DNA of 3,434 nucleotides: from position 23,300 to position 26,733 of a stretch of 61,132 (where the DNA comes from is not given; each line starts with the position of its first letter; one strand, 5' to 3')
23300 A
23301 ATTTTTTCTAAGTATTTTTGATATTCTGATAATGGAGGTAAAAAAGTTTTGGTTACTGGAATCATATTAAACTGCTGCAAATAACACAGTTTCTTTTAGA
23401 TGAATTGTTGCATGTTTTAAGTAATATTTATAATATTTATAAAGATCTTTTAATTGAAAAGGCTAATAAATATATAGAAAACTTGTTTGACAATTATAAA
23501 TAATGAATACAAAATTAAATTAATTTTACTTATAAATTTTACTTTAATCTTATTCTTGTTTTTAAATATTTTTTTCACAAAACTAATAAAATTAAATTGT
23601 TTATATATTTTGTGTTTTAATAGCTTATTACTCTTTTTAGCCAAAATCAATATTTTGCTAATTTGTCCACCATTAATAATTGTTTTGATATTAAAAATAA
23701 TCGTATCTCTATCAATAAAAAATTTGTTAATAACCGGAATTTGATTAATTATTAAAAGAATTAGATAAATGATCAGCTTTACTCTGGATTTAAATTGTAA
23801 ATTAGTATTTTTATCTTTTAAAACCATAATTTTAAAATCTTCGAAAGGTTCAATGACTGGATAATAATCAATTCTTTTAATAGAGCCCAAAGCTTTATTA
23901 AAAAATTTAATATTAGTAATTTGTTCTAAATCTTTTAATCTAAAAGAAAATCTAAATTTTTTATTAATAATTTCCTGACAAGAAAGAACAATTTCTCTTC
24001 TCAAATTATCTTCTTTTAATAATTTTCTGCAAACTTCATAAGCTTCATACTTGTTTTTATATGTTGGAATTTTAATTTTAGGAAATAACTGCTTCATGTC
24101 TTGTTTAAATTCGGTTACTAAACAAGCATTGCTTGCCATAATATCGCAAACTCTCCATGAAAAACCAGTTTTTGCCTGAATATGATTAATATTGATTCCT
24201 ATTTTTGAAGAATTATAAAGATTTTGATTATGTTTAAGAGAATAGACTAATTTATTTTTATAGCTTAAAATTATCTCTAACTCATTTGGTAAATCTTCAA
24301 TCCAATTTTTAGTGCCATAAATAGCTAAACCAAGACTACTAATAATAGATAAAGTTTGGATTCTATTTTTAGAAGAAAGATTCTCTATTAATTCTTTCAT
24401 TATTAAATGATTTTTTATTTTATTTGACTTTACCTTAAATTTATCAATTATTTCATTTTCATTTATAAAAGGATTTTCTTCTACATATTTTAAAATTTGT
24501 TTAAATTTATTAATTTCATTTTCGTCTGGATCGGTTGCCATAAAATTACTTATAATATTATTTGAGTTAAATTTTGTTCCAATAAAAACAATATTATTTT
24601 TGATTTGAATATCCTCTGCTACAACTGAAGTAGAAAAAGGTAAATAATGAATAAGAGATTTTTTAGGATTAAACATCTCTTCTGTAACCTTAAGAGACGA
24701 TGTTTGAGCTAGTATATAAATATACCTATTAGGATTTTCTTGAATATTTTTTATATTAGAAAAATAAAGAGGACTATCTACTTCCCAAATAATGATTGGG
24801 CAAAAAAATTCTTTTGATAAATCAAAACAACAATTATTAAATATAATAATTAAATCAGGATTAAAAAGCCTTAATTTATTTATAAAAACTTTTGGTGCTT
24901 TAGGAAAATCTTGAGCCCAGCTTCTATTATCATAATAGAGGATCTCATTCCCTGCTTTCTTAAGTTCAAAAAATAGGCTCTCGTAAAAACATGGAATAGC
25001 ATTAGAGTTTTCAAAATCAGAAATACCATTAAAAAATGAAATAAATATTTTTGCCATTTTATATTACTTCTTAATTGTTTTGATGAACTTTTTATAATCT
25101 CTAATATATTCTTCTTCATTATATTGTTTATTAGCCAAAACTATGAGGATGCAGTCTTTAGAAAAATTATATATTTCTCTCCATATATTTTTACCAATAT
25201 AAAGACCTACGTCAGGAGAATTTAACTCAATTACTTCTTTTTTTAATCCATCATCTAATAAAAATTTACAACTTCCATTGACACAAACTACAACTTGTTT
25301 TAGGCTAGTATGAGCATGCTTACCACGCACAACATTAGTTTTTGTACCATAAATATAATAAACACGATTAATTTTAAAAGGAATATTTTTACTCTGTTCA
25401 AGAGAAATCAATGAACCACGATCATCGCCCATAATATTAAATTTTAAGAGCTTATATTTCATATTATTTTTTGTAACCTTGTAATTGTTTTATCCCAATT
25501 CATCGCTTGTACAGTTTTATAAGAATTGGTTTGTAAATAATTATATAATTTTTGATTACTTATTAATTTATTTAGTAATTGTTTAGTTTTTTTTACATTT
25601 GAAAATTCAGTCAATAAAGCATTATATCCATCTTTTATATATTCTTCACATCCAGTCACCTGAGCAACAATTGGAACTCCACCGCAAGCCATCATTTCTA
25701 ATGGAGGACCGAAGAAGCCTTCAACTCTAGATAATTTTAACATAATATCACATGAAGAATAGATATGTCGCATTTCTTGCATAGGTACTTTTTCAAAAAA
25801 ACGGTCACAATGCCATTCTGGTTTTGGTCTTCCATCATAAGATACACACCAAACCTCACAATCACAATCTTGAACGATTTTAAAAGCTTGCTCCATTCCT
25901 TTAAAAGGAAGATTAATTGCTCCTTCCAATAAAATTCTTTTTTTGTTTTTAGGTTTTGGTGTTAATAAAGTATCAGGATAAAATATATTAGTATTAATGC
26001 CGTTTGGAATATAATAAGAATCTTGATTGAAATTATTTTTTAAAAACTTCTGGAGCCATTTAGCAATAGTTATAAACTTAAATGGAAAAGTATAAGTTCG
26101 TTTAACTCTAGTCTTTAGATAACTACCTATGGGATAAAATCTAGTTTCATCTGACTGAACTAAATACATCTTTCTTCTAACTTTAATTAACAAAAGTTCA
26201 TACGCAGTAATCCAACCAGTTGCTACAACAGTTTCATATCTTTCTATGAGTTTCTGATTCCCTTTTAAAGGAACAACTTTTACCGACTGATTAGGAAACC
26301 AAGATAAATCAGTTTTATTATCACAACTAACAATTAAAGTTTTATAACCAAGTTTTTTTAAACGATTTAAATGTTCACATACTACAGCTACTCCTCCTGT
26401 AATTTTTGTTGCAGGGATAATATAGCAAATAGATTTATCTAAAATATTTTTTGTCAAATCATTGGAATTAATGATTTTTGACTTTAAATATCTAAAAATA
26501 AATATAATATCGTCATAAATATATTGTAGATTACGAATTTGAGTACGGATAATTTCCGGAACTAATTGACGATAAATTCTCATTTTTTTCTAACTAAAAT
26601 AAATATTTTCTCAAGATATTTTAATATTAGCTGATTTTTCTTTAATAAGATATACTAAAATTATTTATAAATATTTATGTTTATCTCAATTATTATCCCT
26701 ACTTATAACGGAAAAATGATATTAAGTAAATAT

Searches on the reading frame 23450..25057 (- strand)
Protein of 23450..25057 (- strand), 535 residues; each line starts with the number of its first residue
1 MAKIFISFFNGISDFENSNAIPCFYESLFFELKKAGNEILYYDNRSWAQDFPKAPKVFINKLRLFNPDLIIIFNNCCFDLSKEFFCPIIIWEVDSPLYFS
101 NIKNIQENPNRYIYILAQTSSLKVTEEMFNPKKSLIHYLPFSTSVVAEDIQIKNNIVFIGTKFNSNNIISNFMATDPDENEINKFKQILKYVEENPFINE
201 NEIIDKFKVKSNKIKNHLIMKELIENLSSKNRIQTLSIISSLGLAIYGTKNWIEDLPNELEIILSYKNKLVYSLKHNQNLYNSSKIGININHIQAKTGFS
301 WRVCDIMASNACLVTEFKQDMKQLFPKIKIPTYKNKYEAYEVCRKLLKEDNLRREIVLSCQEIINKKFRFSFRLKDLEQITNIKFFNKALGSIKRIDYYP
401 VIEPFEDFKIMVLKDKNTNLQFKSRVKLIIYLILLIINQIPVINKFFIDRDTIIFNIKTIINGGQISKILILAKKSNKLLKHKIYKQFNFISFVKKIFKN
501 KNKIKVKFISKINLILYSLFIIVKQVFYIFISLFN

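Call 4: search_protein_families(library=pfam, proteins=[window:23450-25057:-], max_evalue=0.01)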
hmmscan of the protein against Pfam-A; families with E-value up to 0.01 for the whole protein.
window:23450-25057:- (535 aa): 1 family
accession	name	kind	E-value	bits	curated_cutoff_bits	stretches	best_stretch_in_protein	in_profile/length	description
PF13524.12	Glyco_trans_1_2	-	2.8e-11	44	25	1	243-378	16-143/144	Glycosyl transferase-like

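Call 5: search_protein_families(library=ncbifam, proteins=[window:23450-25057:-], max_evalue=0.01)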
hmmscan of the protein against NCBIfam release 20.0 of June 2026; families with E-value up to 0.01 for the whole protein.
window:23450-25057:- (535 aa): 0 families

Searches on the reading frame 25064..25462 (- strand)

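Call 4: search_protein_families(library=pfam, proteins=[window:25064-25462:-], max_evalue=0.01)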
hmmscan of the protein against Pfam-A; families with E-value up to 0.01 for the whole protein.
window:25064-25462:- (132 aa): 2 families
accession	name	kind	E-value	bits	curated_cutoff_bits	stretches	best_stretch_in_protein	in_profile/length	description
PF05523.17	FdtA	-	6.9e-51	171.9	23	1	1-130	1-130/131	WxcM-like, C-terminal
PF14667.12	Polysacc_synt_C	-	0.00099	19.7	28.7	1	13-115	3-104/111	Polysaccharide biosynthesis C-terminal domain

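Call 5: search_protein_families(library=ncbifam, proteins=[window:25064-25462:-], max_evalue=0.01)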
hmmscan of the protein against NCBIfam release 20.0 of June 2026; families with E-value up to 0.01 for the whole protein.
window:25064-25462:- (132 aa): 0 families

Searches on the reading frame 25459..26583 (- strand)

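Call 4: search_protein_families(library=pfam, proteins=[window:25459-26583:-], max_evalue=0.01)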
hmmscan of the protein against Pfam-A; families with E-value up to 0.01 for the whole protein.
window:25459-26583:- (374 aa): 3 families
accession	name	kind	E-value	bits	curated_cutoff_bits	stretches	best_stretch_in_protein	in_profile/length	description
PF00534.26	Glycos_transf_1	-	2.6e-16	60.1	26.4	1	262-356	77-171/172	Glycosyl transferases group 1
PF13692.12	Glyco_trans_1_4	-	2.5e-09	38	27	1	261-343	62-142/142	Glycosyl transferases group 1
PF13524.12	Glyco_trans_1_2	-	1e-06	29.2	25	1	238-360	13-131/144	Glycosyl transferase-like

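Call 5: search_protein_families(library=ncbifam, proteins=[window:25459-26583:-], max_evalue=0.01)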
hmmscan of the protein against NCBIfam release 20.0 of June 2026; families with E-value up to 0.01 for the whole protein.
window:25459-26583:- (374 aa): 17 families
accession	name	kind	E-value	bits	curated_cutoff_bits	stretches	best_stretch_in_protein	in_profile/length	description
TIGR03999.1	thiol_BshA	equivalog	3.4e-10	39.4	273.7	1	269-368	264-364/375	N-acetyl-alpha-D-glucosaminyl L-malate synthase BshA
NF047880.1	glyco_SdgA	exception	3.4e-08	32.5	800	1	273-374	385-487/488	serine-aspartate repeat adhesin O-glycosyltransferase SdgA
NF038229.1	Glyco4_Geo_Pelo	equivalog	5.5e-08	32.2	400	1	261-360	221-318/338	GPMC system family 4 glycosyltransferase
TIGR03449.1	mycothiol_MshA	equivalog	2.7e-07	29.8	462.5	1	261-372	287-398/406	D-inositol-3-phosphate glycosyltransferase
TIGR04063.1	stp3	hypoth_equivalog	5.5e-07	28.8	442.05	1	262-373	274-391/397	TIGR04063 family PEP-CTERM/XrtA system glycosyltransferase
TIGR04047.1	MSMEG_0565_glyc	hypoth_equivalog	2.6e-06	26.8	259.85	1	266-368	265-365/373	MSMEG_0565 family glycosyltransferase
NF041876.1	EPS_EpsE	equivalog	8.5e-06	25.3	400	1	268-360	286-378/389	exopolysaccharide biosynthesis GT4 family glycosyltransferase EpsE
TIGR03088.1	stp2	hypoth_equivalog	2.2e-05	23.7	409.05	1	271-358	266-353/374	TIGR03088 family PEP-CTERM/XrtA system glycosyltransferase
TIGR02095.1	glgA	subfamily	5.6e-05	22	328.45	1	270-358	361-452/477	glycogen/starch synthase, ADP-glucose type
NF007396.0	PRK09922.1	equivalog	0.0001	21.3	385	1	277-373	259-354/361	lipopolysaccharide 1,6-galactosyltransferase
NF038255.1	exopoly_VpsD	equivalog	0.00015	20.7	300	1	262-349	267-352/381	VpsD family glycosyltransferase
NF050063.1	ProtGlycPglJ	equivalog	0.00021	20.6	500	1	276-366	264-353/363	N-acetylgalactosamine-N,N'-diacetylbacillosaminyl-diphospho-undecaprenol 4-alpha-N-acetylgalactosaminyltransferase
TIGR02149.1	glgA_Coryne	subfamily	0.00032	19.9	302.4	1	264-367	270-380/391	glycogen synthase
TIGR02472.1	sucr_P_syn_N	equivalog_domain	0.00081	18.3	576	1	292-369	354-433/439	sucrose-phosphate synthase, putative, glycosyltransferase domain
TIGR04157.1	glyco_rSAM_CFB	subfamily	0.00091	18.3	400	1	264-354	287-376/406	TIGR04157 family glycosyltransferase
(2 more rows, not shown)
